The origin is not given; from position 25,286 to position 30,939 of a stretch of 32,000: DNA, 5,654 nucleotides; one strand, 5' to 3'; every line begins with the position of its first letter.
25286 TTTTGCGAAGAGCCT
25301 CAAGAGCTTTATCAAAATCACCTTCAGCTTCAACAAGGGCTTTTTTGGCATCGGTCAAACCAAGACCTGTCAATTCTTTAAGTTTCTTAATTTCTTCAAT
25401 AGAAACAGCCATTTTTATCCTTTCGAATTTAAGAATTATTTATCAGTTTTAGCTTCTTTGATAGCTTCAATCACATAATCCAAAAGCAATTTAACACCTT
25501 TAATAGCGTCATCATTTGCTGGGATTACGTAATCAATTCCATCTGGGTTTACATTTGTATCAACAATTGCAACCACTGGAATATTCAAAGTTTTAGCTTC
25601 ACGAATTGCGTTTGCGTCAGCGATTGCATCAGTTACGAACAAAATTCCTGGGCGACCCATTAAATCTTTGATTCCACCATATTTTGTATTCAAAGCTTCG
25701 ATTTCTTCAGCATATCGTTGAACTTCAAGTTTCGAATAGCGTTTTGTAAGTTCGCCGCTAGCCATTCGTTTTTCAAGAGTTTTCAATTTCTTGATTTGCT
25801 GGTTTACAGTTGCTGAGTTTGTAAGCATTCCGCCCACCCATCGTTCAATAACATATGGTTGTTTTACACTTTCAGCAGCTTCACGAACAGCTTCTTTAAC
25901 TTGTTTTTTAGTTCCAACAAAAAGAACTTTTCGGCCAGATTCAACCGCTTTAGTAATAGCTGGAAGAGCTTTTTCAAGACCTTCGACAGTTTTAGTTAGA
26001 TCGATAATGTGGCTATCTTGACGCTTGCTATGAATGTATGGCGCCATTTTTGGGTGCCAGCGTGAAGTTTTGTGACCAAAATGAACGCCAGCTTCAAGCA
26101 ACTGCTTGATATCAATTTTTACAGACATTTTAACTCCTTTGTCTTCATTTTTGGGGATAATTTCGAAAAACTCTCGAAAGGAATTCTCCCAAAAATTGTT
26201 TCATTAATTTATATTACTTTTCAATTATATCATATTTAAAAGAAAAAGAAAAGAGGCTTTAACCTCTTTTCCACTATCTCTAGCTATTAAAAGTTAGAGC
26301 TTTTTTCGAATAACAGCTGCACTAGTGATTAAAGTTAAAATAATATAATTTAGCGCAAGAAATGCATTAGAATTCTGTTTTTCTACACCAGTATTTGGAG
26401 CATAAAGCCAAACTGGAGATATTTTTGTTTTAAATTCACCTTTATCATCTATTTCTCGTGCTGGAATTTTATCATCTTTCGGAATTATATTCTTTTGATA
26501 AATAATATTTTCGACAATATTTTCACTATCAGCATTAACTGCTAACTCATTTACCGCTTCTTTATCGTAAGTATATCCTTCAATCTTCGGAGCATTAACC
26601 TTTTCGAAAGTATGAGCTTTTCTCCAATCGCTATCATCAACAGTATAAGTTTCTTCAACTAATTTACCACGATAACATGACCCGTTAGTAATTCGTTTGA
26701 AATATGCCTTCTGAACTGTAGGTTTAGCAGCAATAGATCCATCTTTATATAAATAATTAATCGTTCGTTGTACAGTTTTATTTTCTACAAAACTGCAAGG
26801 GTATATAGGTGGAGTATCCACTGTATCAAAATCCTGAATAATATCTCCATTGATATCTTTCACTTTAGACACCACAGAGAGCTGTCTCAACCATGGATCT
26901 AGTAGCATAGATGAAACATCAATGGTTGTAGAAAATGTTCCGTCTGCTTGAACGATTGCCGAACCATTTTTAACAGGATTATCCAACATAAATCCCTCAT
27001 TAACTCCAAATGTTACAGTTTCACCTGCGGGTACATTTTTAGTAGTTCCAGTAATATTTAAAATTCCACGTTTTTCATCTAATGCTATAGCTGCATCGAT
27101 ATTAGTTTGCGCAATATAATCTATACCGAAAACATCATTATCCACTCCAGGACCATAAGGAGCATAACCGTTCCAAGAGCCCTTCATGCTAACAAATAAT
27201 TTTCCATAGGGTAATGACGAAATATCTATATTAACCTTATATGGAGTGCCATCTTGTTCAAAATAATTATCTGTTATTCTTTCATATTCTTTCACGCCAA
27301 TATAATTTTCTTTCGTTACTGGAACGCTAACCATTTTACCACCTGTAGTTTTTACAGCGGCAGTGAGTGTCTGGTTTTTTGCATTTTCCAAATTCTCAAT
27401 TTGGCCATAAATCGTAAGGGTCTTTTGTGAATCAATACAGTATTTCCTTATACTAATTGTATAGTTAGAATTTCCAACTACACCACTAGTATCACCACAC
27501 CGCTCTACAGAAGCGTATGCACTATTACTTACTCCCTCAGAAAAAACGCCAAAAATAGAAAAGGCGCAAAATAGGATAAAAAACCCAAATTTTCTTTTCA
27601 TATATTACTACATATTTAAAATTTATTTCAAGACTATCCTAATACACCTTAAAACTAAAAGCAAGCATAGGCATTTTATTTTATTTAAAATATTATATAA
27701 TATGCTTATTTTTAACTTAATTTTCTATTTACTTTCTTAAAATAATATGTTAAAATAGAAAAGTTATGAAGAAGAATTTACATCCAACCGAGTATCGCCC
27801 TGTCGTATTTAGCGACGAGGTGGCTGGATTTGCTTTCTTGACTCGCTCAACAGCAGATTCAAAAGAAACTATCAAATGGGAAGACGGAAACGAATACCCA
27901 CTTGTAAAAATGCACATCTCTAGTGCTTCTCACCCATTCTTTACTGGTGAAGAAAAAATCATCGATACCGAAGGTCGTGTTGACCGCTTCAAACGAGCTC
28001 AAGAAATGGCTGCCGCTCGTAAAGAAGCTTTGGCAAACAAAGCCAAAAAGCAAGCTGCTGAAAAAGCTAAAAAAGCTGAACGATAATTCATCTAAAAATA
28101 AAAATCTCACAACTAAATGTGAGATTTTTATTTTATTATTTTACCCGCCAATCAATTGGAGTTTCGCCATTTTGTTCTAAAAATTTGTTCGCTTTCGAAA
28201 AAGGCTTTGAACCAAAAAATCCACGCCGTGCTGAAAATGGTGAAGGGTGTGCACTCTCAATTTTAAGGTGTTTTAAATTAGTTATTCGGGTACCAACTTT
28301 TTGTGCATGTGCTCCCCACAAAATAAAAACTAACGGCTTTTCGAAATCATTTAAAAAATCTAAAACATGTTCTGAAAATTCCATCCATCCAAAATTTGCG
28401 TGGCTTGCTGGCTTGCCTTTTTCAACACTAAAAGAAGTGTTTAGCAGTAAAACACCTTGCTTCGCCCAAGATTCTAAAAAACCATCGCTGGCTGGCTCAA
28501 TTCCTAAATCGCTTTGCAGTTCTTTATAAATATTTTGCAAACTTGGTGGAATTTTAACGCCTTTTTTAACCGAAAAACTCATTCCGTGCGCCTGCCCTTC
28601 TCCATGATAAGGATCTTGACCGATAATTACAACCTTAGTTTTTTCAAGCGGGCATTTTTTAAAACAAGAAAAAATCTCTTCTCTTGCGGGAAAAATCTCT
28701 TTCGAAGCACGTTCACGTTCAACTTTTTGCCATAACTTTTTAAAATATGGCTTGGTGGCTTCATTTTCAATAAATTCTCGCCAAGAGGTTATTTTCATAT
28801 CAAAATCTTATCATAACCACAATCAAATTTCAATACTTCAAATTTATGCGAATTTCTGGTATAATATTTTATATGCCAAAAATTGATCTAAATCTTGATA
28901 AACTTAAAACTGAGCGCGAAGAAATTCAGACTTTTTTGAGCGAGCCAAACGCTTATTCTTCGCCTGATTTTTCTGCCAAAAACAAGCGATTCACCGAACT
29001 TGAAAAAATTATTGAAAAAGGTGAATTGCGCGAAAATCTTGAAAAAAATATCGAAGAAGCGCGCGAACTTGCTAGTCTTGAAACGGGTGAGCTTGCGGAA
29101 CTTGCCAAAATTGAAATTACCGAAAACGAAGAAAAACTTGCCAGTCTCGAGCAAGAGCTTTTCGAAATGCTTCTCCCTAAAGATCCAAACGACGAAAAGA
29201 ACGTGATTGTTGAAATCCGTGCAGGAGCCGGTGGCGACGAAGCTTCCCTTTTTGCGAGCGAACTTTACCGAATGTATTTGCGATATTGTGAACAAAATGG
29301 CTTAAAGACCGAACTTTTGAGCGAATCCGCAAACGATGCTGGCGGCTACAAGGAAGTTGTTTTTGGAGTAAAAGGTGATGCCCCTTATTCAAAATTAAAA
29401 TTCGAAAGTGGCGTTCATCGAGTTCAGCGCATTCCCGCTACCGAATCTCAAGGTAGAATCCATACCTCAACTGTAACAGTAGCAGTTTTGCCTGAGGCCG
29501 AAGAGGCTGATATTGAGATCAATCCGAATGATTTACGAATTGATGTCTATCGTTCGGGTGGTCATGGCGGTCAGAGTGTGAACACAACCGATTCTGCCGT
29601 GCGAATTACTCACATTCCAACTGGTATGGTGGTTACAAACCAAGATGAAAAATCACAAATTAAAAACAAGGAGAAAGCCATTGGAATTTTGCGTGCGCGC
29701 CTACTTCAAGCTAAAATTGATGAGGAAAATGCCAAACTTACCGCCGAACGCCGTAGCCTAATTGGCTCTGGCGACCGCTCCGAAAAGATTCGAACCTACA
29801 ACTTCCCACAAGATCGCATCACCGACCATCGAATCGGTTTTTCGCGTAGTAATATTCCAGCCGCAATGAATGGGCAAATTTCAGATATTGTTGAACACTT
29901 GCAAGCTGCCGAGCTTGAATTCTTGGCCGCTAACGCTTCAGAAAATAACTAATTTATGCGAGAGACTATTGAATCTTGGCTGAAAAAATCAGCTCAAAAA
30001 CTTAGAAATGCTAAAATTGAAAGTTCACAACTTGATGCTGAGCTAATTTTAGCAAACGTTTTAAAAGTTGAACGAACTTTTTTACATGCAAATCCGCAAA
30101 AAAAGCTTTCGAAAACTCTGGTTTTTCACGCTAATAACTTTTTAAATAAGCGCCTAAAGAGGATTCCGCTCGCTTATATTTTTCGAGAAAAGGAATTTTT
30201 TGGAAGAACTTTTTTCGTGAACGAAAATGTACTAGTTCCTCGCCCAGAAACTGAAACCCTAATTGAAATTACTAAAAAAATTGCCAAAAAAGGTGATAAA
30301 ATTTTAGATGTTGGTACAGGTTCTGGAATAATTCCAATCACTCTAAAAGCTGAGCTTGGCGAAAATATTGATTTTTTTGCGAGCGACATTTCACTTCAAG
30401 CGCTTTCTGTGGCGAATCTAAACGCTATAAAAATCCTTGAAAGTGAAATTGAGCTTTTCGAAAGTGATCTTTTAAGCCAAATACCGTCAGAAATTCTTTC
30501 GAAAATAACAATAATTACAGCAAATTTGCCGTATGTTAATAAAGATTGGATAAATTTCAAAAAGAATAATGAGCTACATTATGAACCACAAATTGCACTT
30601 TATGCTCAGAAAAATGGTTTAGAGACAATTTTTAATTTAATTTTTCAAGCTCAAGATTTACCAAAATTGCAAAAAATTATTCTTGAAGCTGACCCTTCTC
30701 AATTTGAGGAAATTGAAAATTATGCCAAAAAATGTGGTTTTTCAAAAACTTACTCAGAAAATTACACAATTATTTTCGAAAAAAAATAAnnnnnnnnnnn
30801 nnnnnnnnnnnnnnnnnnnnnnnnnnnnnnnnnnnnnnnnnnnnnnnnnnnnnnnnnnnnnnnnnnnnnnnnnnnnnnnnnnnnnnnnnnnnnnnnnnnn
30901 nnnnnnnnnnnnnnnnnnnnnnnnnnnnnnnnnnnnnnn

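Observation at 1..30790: Strong over-representation of the palindrome TTCGAA (often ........) in all reading frames and in non-coding DNA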

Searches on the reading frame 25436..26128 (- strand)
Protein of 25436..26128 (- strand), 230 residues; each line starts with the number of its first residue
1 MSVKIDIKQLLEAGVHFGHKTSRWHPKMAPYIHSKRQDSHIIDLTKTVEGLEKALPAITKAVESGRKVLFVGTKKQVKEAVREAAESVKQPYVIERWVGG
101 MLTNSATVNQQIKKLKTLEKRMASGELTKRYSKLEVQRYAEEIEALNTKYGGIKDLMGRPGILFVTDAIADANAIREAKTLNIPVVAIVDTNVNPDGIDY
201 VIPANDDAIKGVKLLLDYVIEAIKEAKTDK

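Call 24: search_protein_families(library=pfam, proteins=[window:25436-26128:-])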
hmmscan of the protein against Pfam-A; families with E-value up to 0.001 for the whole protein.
window:25436-26128:- (230 aa): 1 family
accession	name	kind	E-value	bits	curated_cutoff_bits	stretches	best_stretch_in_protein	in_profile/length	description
PF00318.25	Ribosomal_S2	-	1.2e-82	276.8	26.1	1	10-225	1-215/216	Ribosomal protein S2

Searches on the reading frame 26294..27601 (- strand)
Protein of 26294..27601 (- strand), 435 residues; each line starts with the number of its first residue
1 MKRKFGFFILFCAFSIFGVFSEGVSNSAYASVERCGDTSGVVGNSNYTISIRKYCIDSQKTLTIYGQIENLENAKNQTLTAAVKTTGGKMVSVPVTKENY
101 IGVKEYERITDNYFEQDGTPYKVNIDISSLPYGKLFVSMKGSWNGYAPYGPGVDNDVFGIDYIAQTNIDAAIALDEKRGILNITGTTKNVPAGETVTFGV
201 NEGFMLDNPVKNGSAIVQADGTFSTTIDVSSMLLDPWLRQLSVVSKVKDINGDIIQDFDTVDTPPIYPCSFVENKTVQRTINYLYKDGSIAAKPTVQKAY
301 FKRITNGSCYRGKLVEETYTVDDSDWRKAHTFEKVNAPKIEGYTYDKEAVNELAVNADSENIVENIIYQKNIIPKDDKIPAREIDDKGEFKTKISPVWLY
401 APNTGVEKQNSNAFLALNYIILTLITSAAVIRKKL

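Call 24: search_protein_families(library=pfam, proteins=[window:26294-27601:-])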
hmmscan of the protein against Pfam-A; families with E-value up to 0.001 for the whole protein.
window:26294-27601:- (435 aa): 1 family
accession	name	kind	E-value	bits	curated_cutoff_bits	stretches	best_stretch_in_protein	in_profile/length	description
PF17966.7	Muc_B2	-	1.8e-18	67.4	23.5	1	273-371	6-99/100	Muc B2-like domain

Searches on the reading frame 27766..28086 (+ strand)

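Call 24: search_protein_families(library=pfam, proteins=[window:27766-28086:+])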
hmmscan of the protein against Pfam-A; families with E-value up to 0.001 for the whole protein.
window:27766-28086:+ (106 aa): 1 family
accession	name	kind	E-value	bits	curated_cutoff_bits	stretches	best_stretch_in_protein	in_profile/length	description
PF01197.23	Ribosomal_L31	-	8e-23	80.9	27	1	1-77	1-62/65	Ribosomal protein L31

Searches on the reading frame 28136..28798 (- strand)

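Call 24: search_protein_families(library=pfam, proteins=[window:28136-28798:-])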
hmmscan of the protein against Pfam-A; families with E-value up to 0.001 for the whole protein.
window:28136-28798:- (220 aa): 1 family
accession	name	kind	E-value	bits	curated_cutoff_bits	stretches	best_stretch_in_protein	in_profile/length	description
PF03167.25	UDG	-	2.5e-16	60.5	24.3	1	46-207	1-140/141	Uracil DNA glycosylase superfamily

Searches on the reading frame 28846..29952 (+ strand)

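Call 24: search_protein_families(library=pfam, proteins=[window:28846-29952:+])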
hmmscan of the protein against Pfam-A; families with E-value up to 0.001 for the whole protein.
window:28846-29952:+ (368 aa): 2 families
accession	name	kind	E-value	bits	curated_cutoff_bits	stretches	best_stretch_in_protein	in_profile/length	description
PF03462.23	PCRF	-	2.1e-66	223.9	24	1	21-212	2-194/194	PCRF domain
PF00472.26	RF-1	-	5.4e-41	139.6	35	1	220-329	2-116/116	RF-1 domain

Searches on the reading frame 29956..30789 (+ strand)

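Call 24: search_protein_families(library=pfam, proteins=[window:29956-30789:+])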
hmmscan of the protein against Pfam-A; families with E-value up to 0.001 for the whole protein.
window:29956-30789:+ (277 aa): 6 families
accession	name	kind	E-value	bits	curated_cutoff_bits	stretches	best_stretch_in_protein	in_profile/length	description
PF17827.6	PrmC_N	-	1.5e-15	57.9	23.4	1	8-75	2-69/71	PrmC N-terminal domain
PF05175.20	MTS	-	2.7e-07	30.8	23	1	101-193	22-108/170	Methyltransferase small domain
PF06325.19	PrmA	-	2.9e-06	27.4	22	1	99-167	148-215/296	Ribosomal protein L11 methyltransferase (PrmA)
PF13847.12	Methyltransf_31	-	5.5e-06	26.6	27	1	111-181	2-70/145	Methyltransferase domain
PF02384.22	N6_Mtase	-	0.00014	21.7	20.4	1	95-225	31-164/311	N-6 DNA Methylase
PF13649.12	Methyltransf_25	-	0.00037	21.6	27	0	116-195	1-78/97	Methyltransferase domain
